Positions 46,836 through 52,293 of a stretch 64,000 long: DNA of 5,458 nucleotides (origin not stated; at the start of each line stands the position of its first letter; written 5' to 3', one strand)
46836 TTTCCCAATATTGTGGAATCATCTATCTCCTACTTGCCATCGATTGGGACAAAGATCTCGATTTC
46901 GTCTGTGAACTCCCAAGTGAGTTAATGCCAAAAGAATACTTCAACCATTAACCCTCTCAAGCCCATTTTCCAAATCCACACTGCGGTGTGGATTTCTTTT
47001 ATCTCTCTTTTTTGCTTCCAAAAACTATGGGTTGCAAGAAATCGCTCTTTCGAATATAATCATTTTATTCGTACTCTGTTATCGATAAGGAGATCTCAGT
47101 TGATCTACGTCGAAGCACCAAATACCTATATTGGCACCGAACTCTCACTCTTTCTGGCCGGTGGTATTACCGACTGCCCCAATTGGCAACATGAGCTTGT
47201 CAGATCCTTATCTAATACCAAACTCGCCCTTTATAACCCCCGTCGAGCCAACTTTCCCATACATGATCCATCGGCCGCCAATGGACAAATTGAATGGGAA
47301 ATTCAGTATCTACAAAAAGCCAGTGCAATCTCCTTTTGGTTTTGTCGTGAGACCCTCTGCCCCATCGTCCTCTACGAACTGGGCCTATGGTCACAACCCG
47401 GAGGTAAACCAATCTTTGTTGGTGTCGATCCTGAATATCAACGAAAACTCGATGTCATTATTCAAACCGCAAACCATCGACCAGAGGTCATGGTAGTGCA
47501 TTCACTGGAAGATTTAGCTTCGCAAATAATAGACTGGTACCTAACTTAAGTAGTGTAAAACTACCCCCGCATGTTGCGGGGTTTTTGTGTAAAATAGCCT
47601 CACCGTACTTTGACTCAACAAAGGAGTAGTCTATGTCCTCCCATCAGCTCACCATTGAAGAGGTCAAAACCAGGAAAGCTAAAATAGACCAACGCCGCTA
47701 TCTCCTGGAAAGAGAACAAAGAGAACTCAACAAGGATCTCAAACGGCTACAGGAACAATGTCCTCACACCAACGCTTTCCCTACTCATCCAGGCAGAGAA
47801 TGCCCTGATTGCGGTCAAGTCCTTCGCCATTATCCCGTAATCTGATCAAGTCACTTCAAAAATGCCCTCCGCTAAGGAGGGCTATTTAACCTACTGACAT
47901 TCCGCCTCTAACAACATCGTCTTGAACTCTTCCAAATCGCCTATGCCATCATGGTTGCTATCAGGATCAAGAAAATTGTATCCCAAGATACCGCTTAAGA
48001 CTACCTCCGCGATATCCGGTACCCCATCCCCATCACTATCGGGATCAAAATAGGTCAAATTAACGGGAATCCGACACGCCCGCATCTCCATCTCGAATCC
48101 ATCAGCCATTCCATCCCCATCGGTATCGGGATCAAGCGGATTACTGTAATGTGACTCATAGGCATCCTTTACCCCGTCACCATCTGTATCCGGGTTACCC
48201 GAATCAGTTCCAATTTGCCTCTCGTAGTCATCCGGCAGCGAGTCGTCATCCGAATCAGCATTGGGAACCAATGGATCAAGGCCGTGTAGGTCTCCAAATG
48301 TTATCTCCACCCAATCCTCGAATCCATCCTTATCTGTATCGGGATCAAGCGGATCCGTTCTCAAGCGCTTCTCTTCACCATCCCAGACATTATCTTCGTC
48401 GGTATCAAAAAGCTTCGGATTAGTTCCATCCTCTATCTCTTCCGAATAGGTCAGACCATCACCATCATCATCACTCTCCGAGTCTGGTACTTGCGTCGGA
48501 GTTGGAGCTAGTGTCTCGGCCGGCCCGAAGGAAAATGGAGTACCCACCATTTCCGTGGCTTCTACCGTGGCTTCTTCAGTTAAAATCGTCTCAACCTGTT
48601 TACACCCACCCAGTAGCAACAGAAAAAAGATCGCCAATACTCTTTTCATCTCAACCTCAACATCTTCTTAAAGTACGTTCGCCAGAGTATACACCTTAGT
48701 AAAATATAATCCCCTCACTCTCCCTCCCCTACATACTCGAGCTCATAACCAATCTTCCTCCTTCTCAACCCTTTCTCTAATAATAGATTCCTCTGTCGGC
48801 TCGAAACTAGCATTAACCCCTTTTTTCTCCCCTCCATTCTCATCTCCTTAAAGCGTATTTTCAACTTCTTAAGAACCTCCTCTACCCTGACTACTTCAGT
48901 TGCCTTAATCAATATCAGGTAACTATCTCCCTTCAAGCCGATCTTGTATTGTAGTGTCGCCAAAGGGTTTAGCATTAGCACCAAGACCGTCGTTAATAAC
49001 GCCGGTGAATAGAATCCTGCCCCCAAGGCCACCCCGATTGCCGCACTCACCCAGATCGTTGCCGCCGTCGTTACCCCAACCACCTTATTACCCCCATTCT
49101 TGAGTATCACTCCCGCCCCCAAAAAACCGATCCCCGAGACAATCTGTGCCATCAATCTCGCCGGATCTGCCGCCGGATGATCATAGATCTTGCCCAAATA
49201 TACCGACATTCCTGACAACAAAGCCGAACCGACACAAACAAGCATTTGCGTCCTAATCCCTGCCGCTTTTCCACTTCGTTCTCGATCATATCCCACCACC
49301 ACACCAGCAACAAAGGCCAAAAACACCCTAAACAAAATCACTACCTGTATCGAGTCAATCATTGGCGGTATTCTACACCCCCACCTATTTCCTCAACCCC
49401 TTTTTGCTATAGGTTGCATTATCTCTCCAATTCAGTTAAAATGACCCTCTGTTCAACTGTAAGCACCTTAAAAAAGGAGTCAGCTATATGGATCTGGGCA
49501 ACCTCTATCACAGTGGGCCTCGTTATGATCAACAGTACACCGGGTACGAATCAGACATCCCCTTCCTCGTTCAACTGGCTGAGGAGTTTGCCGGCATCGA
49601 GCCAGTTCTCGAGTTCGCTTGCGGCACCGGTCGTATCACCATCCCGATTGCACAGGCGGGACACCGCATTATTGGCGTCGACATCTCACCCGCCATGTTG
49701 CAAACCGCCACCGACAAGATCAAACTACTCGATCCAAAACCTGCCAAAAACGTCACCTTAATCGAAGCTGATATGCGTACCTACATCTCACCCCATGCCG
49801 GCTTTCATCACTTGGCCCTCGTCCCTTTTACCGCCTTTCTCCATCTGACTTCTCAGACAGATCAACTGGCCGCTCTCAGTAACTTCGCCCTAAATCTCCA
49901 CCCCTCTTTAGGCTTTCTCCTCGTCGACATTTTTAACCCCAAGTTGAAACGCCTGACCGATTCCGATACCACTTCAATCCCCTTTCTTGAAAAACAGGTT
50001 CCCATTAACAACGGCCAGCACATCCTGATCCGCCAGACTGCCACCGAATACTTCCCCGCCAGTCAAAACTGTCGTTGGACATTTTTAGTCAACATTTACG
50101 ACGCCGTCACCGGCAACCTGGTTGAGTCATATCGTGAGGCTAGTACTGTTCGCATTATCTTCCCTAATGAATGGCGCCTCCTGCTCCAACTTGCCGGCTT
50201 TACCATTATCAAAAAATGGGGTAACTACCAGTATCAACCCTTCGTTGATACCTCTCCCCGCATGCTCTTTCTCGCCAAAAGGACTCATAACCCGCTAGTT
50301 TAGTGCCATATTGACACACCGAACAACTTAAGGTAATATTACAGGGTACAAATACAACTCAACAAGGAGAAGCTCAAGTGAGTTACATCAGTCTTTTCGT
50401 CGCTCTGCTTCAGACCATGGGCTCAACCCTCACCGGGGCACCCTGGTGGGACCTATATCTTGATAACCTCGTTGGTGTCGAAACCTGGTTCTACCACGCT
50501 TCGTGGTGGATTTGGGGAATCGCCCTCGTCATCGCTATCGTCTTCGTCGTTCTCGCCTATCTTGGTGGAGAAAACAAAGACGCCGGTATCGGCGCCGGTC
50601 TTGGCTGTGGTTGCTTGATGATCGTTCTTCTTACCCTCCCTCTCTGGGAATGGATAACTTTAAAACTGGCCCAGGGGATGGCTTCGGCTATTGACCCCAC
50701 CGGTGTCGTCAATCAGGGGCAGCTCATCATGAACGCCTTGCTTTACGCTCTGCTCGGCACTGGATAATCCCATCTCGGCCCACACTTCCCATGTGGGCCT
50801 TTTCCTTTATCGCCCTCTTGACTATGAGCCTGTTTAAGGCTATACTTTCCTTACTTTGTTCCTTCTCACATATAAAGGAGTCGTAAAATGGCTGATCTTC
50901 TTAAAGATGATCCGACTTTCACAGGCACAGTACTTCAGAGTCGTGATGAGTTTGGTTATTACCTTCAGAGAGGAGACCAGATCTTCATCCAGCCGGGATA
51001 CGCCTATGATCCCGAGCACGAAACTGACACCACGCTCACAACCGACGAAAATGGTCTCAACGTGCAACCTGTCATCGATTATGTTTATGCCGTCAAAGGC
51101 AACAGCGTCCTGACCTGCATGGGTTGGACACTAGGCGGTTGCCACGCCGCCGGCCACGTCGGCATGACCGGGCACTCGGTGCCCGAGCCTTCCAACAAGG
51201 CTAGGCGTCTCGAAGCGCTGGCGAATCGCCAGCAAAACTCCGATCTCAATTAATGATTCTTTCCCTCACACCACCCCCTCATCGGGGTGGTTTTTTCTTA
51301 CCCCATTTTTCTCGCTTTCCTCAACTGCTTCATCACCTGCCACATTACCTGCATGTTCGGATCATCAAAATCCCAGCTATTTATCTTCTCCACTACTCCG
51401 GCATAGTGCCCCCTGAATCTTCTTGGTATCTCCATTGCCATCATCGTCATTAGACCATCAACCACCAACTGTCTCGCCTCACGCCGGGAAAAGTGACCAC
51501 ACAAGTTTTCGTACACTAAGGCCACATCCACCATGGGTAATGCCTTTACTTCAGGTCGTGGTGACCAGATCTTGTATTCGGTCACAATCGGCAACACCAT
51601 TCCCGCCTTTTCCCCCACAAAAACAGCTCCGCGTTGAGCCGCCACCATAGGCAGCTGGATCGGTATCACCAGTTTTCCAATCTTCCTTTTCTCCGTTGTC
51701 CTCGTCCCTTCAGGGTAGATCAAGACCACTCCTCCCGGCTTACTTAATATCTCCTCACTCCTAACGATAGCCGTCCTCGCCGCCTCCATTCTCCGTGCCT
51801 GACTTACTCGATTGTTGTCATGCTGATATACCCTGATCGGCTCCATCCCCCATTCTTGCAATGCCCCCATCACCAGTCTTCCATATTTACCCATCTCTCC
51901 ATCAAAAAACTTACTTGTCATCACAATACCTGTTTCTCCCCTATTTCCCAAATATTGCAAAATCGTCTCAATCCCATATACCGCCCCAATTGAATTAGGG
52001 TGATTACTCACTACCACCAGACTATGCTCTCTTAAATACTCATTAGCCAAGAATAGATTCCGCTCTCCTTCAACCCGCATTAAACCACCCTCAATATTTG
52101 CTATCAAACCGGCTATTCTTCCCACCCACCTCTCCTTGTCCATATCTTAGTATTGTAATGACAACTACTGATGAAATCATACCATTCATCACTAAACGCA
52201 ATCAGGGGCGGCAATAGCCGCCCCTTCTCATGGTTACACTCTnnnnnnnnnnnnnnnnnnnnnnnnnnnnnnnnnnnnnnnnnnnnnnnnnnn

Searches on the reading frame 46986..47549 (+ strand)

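Call 52: search_protein_families(library=pfam, proteins=[window:46986-47549:+], max_evalue=0.01)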
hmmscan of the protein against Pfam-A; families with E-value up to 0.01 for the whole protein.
window:46986-47549:+ (187 aa): 1 family
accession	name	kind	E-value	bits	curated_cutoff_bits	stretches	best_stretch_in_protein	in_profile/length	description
PF15891.11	Nuc_deoxyri_tr2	-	1.5e-17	64.3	30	1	53-149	2-103/105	Nucleoside 2-deoxyribosyltransferase like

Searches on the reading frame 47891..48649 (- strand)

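Call 52: search_protein_families(library=pfam, proteins=[window:47891-48649:-], max_evalue=0.01)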
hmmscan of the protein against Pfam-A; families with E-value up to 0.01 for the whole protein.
window:47891-48649:- (252 aa): 1 family
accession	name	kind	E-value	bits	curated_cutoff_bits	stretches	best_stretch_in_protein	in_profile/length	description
PF18884.5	TSP3_bac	-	2.3e-12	47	25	2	60-78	1-19/22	Bacterial TSP3 repeat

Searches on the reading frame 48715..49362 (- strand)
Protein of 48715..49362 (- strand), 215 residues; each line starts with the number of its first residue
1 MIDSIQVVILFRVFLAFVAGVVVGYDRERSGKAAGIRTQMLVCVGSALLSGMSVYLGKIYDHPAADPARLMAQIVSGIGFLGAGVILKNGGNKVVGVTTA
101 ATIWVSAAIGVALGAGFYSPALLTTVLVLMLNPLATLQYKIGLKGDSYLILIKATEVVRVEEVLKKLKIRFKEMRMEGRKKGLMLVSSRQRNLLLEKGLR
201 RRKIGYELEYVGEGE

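Call 52: search_protein_families(library=pfam, proteins=[window:48715-49362:-], max_evalue=0.01)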
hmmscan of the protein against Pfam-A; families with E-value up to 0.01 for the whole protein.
window:48715-49362:- (215 aa): 1 family
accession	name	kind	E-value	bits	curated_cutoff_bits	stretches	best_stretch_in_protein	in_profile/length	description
PF02308.21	MgtC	-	4.1e-37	127.7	31.4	1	14-132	2-112/121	MgtC family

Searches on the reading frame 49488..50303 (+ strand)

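Call 52: search_protein_families(library=pfam, proteins=[window:49488-50303:+], max_evalue=0.01)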
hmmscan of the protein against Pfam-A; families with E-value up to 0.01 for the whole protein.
window:49488-50303:+ (271 aa): 8 families
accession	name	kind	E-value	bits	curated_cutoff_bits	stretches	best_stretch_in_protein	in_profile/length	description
PF13649.12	Methyltransf_25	-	1.5e-14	54.9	27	1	40-139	1-95/97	Methyltransferase domain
PF08242.18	Methyltransf_12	-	2.5e-11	44.6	30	1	41-137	1-92/98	Methyltransferase domain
PF13847.12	Methyltransf_31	-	4.1e-08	33.5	27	1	39-101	6-67/145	Methyltransferase domain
PF08241.18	Methyltransf_11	-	4.9e-08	34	21.2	1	41-98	1-53/95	Methyltransferase domain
PF13489.12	Methyltransf_23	-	8.8e-06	26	27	1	38-153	24-123/164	Methyltransferase domain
PF01209.24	Ubie_methyltran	-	0.0015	18.4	20.1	1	39-80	50-94/233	ubiE/COQ5 methyltransferase family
PF02475.24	TRM5-TYW2_MTfase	-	0.0026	18.2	28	1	38-99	38-99/164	TRM5/TYW2 methyltransferase domain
PF02390.23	Methyltransf_4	-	0.0043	17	24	1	40-98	5-62/173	Putative methyltransferase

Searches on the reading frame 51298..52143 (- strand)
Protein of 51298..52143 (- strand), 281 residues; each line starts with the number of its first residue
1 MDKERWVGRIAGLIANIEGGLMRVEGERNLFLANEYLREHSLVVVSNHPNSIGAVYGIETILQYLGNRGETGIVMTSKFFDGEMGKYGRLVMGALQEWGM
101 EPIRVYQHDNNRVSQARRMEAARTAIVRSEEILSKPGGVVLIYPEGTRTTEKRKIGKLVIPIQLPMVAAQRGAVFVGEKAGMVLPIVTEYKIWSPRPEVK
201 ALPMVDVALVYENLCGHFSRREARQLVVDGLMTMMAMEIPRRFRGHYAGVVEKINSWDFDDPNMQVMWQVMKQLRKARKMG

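Call 53: search_protein_families(library=pfam, proteins=[window:51298-52143:-], max_evalue=0.01)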
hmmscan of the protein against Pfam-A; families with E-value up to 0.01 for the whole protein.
window:51298-52143:- (281 aa): 1 family
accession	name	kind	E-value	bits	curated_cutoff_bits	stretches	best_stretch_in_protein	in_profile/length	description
PF01553.26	Acyltransferase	-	6.5e-05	23.2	23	1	35-177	8-119/132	Acyltransferase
